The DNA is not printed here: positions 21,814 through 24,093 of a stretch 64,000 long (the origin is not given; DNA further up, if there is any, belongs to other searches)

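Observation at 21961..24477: Paralogous pair of large secreted proteins (838 aa here, 918 aa at 60824..63580) sharing a Cys-containing core I do not recognise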

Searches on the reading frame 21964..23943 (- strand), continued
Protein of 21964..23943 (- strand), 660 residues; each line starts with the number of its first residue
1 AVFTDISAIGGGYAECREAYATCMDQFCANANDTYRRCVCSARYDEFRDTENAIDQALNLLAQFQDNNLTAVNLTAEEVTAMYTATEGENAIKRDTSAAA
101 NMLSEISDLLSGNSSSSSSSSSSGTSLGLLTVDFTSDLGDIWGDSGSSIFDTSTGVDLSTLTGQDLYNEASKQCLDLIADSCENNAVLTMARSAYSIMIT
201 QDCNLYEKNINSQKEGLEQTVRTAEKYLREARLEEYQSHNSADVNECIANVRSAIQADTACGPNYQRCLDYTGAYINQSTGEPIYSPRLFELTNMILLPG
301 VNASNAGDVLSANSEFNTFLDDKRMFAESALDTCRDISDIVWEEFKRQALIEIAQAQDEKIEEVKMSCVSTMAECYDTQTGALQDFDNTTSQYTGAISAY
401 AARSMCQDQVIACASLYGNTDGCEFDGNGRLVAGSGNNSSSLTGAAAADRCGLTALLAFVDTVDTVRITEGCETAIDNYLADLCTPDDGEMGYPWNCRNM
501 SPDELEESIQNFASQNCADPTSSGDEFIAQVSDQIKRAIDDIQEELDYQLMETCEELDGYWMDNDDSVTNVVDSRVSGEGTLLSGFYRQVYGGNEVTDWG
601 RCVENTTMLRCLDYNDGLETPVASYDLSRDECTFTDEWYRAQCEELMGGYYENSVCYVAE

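Call 76: find_encoding_contigs(protein=P0004, flank=10000, max_places=1)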
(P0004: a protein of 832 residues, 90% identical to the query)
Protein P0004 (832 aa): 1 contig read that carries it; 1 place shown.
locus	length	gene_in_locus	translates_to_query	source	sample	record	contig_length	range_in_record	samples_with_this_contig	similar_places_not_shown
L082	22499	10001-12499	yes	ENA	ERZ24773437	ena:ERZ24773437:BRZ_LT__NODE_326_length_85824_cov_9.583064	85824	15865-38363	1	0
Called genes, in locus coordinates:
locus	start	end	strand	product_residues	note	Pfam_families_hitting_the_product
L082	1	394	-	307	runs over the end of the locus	-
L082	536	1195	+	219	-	PF02129:Peptidase_S15, PF12697:Abhydrolase_6 (weak), PF00561:Abhydrolase_1, PF12146:Hydrolase_4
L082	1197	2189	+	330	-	PF05496:RuvB_N, PF01078:Mg_chelatase (faint), PF00004:AAA, PF07728:AAA_5, PF13173:AAA_14 (weak), PF17864:AAA_lid_4, PF05491:WHD_RuvB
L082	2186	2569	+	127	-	PF13279:4HBT_2, PF03061:4HBT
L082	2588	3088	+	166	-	PF01618:MotA_ExbB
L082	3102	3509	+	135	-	PF02472:ExbD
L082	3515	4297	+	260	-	-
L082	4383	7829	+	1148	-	PF02811:PHP, PF07733:DNA_pol3_alpha, PF17657:DNA_pol3_finger, PF14579:HHH_6, PF01336:tRNA_anti-codon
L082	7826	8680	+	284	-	PF01795:Methyltransf_5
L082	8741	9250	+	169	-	-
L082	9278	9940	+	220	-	-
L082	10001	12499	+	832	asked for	-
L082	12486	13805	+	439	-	-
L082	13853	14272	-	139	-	PF01381:HTH_3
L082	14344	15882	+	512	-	PF01676:Metalloenzyme, PF06415:iPGM_N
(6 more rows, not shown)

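Call 77: find_encoding_contigs(protein=P0003, flank=10000, max_places=1)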
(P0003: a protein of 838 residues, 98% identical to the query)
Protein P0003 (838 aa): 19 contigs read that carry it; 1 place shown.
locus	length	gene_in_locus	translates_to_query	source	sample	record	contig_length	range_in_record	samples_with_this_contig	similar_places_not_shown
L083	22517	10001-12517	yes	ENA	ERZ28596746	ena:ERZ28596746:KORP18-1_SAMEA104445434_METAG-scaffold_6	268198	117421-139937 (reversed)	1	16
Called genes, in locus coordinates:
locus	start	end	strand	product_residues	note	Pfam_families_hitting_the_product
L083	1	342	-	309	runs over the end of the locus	-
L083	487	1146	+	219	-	PF02129:Peptidase_S15, PF12697:Abhydrolase_6 (weak), PF00561:Abhydrolase_1, PF12146:Hydrolase_4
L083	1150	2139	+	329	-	PF05496:RuvB_N, PF13173:AAA_14 (weak), PF00004:AAA, PF07728:AAA_5, PF17864:AAA_lid_4, PF05491:WHD_RuvB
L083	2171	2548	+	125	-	PF13279:4HBT_2, PF03061:4HBT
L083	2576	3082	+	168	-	PF01618:MotA_ExbB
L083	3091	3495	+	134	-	PF02472:ExbD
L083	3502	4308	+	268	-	-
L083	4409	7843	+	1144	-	PF02811:PHP, PF07733:DNA_pol3_alpha, PF17657:DNA_pol3_finger, PF14579:HHH_6, PF01336:tRNA_anti-codon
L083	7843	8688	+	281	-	PF01795:Methyltransf_5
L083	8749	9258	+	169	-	-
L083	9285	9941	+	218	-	-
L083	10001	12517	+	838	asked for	-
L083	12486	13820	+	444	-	-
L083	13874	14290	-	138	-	PF01381:HTH_3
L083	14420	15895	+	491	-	PF01676:Metalloenzyme, PF06415:iPGM_N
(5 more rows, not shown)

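Call 78: find_encoding_contigs(protein=P0010, flank=10000, max_places=1)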
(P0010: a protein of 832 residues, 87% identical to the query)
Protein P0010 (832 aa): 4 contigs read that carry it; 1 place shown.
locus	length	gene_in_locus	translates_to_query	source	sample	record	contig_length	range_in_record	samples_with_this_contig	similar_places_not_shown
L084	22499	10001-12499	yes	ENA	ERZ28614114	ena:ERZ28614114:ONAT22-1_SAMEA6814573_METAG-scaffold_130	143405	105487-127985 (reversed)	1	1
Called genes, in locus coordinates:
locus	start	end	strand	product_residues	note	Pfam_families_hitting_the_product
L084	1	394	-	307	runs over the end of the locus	-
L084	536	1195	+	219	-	PF02129:Peptidase_S15, PF12697:Abhydrolase_6 (weak), PF00561:Abhydrolase_1, PF12146:Hydrolase_4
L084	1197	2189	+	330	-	PF05496:RuvB_N, PF01078:Mg_chelatase (faint), PF00004:AAA, PF07728:AAA_5, PF13173:AAA_14 (weak), PF17864:AAA_lid_4, PF05491:WHD_RuvB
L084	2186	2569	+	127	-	PF13279:4HBT_2, PF03061:4HBT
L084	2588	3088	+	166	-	PF01618:MotA_ExbB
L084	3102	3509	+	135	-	PF02472:ExbD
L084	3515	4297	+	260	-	-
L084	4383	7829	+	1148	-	PF02811:PHP, PF07733:DNA_pol3_alpha, PF17657:DNA_pol3_finger, PF14579:HHH_6, PF01336:tRNA_anti-codon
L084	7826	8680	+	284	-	PF01795:Methyltransf_5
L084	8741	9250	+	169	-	-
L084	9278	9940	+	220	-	-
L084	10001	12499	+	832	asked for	-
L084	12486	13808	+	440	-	-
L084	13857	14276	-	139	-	PF01381:HTH_3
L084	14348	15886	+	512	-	PF01676:Metalloenzyme, PF06415:iPGM_N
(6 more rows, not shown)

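Call 87: fold_search(model_id=the predicted structure, library=pdb)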
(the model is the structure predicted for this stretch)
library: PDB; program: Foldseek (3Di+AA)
matches with E <= 10: 73; with E <= 0.001: 0
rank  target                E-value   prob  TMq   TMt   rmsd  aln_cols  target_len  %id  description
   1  7sqc_W1               1.0e+00  0.05  0.10  0.08  61.6       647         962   12  Ciliary C1 central pair apparatus isolated from Chlamydomonas reinhardtii (released 2022-04-13)
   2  2nwl_C                1.9e+00  0.04  0.06  0.09  25.1       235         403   11  Crystal structure of GltPh in complex with L-Asp (released 2007-02-27)
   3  7njs_d                2.6e+00  0.06  0.09  0.12  25.8       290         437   12  Mycobacterium smegmatis ATP synthase state 3c (released 2021-10-27)
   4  5ca9                  3.4e+00  0.06  0.11  0.11  18.0       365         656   12  Structures of the candida albicans sey1p GTPase in complex with GDPAlF4- (released 2015-09-23)
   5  8g08_d                3.4e+00  0.04  0.09  0.12  25.3       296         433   13  Cryo-EM structure of SQ31f-bound Mycobacterium smegmatis ATP synthase rotational state 1 (backbone model) (released 2023-02-15)
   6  7a0g_BBB              3.4e+00  0.04  0.09  0.15  37.0       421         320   10  Structure of the SmhB pore of the tripartite alpha-pore forming toxin, Smh, from Serratia marcescens. (released 2021-03-31)
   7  2nwl_B                3.6e+00  0.02  0.08  0.11  25.5       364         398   13  Crystal structure of GltPh in complex with L-Asp (released 2007-02-27)
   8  8glv_Me               3.7e+00  0.08  0.15  0.04  21.8       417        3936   10  96-nm repeat unit of doublet microtubules from Chlamydomonas reinhardtii flagella (released 2023-05-31)
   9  7a0g_DDD              3.7e+00  0.02  0.07  0.13  37.2       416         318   11  Structure of the SmhB pore of the tripartite alpha-pore forming toxin, Smh, from Serratia marcescens. (released 2021-03-31)
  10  8otz_EX               4.2e+00  0.06  0.11  0.15  42.2       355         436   11  48-nm repeat of the native axonemal doublet microtubule from bovine sperm (released 2023-11-22)
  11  8t12_A                4.4e+00  0.04  0.09  0.11  23.8       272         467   11  Cryo-EM structure of DENV2 NS5 in complex with human STAT2 with the N-terminal domain of STAT2 ordered. (released 2024-01-17)
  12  6bav_A                4.4e+00  0.02  0.05  0.07  23.8       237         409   10  Crystal Structure of GltPh R397C in complex with S-Benzyl-L-Cysteine (released 2018-01-17)
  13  6xns_B                4.6e+00  0.06  0.12  0.20  29.2       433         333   11  C3_crown-05 (released 2020-12-23)
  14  8to0_Ag               4.9e+00  0.05  0.11  0.17  39.3       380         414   11  48-nm repeating structure of doublets from mouse sperm flagella (released 2023-11-01)
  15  7ahk                  4.9e+00  0.01  0.05  0.07  24.6       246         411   14  Crystal structure of the outward-facing state of the substrate-free Na+-only bound glutamate transporter homolog GltPh (released 2020-11-18)
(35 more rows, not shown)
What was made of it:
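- On Any known fold (PDB): The best Foldseek PDB hit has E=1.0 (call 87).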

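Call 92: find_encoding_contigs(protein=P0375, flank=10000, max_places=1)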
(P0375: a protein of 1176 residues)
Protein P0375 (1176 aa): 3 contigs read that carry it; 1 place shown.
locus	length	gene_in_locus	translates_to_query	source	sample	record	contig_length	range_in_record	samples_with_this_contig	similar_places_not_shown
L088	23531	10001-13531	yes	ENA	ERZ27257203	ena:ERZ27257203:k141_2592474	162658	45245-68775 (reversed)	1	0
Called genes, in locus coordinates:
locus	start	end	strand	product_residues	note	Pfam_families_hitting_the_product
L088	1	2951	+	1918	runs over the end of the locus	PF11974:bMG3, PF01835:MG2, PF17962:bMG6, PF07703:A2M_BRD, PF00207:A2M, PF17973:bMG10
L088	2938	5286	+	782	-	PF00912:Transgly, PF00905:Transpeptidase, PF06832:BiPBP_C (weak)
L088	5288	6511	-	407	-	-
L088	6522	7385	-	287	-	-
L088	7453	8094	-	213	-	-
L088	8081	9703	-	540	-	PF17251:Pom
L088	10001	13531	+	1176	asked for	-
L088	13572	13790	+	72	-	-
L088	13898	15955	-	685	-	PF23569:NBD_SMAX1 (weak), PF00004:AAA, PF17871:AAA_lid_9, PF00004:AAA, PF00158:Sigma54_activat (weak), PF07724:AAA_2, PF07728:AAA_5, PF10431:ClpB_D2-small, +7 more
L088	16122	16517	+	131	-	PF00830:Ribosomal_L28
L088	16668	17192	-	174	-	PF01195:Pept_tRNA_hydro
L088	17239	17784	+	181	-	-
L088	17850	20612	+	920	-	PF02739:5_3_exonuc_N, PF01367:5_3_exonuc, PF01612:DNA_pol_A_exo1, PF00476:DNA_pol_A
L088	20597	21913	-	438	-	PF19425:Csd3_N2, PF01551:Peptidase_M23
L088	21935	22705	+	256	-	PF02384:N6_Mtase (weak), PF05175:MTS, PF06325:PrmA, PF13847:Methyltransf_31, PF08241:Methyltransf_11 (weak), PF08242:Methyltransf_12 (weak), PF13649:Methyltransf_25, PF01170:UPF0020 (weak), +2 more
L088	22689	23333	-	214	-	PF00753:Lactamase_B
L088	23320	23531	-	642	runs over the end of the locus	PF00004:AAA, PF13401:AAA_22 (faint), PF20720:nSTAND3 (weak), PF17862:AAA_lid_3, PF01434:Peptidase_M41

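Call 93: find_encoding_contigs(protein=P0312, flank=10000, max_places=1)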
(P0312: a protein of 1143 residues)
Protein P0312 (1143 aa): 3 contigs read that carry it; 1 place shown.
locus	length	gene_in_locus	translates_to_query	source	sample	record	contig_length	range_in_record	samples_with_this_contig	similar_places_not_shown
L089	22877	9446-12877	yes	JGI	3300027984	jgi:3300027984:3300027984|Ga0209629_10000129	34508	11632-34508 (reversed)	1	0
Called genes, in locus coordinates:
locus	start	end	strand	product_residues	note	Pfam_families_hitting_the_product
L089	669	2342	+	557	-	-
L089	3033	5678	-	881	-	-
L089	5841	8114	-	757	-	-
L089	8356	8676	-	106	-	PF03840:SecG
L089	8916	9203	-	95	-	PF01176:eIF-1a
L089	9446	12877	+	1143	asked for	-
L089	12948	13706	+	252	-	-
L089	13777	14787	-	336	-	PF05175:MTS (weak), PF13847:Methyltransf_31, PF08242:Methyltransf_12 (faint), PF13649:Methyltransf_25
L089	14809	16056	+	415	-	PF19425:Csd3_N2, PF01551:Peptidase_M23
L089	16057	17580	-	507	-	-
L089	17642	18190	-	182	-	PF01527:HTH_Tnp_1 (faint)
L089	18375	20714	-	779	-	PF00521:DNA_topoisoIV, PF03989:DNA_gyraseA_C (faint)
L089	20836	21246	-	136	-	-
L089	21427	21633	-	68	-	PF01165:Ribosomal_S21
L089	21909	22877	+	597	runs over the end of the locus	PF00664:ABC_membrane, PF00005:ABC_tran, PF02463:SMC_N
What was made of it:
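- Tried and rejected: Gene context of distant members (L088, L089): no recurring informative neighbour (calls 92, 93).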

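Call 96: find_encoding_contigs(protein=P0001, flank=6000, max_places=3)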
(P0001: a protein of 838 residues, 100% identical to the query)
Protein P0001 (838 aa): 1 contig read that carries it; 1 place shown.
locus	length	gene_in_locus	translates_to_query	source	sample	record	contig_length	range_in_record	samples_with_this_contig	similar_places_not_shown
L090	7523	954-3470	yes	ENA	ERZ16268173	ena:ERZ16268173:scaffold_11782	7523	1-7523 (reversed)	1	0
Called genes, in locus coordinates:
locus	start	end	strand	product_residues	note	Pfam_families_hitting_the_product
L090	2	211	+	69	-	?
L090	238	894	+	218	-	-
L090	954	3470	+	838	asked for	-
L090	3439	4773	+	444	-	-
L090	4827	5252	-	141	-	PF01381:HTH_3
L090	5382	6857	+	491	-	PF01676:Metalloenzyme, PF06415:iPGM_N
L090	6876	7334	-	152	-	PF00383:dCMP_cyt_deam_1, PF14437:MafB19-deam, PF14439:Bd3614-deam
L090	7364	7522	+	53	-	?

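Call 101: find_related_loci(query=A1, collection=viral_contigs, flank=5000)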
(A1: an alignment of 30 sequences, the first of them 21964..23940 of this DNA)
Query A1 (659 aa) in viral_contigs; peptide patterns used: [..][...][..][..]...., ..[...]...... (x = any residue, [..] = any of these).
4 stretches matched a pattern, but none encodes a relative of the query by tblastn (E <= 1e-3).
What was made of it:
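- Tried and rejected: No relatives in viral contigs (call 101).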

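Call 103: search_protein_families(library=pfam, proteins=[P0375, P0314, P0312, P0369, P0367, P0296, P0384, P0380, P0251], max_evalue=0.01)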
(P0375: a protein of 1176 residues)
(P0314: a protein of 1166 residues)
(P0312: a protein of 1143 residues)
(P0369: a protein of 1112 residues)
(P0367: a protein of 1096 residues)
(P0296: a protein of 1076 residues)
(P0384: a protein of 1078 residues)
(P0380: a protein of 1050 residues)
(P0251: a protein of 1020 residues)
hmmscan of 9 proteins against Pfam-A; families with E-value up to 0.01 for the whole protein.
P0375 (1176 aa): 0 families

P0314 (1166 aa): 1 family
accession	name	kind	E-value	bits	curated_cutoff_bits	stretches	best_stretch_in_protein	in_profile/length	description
PF24634.1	DUF7631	-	0.00025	21.9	27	0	827-841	3-17/50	Domain of unknown function (DUF7631)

P0312 (1143 aa): 0 families

P0369 (1112 aa): 0 families

P0367 (1096 aa): 0 families

P0296 (1076 aa): 0 families

P0384 (1078 aa): 0 families

P0380 (1050 aa): 0 families

P0251 (1020 aa): 0 families
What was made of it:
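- On Any curated protein family (Pfam-A, NCBIfam, PHROGs, PADLOC) or any solved structure by sequence: Nine longer relatives have no Pfam hit above cut-off (call 103).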
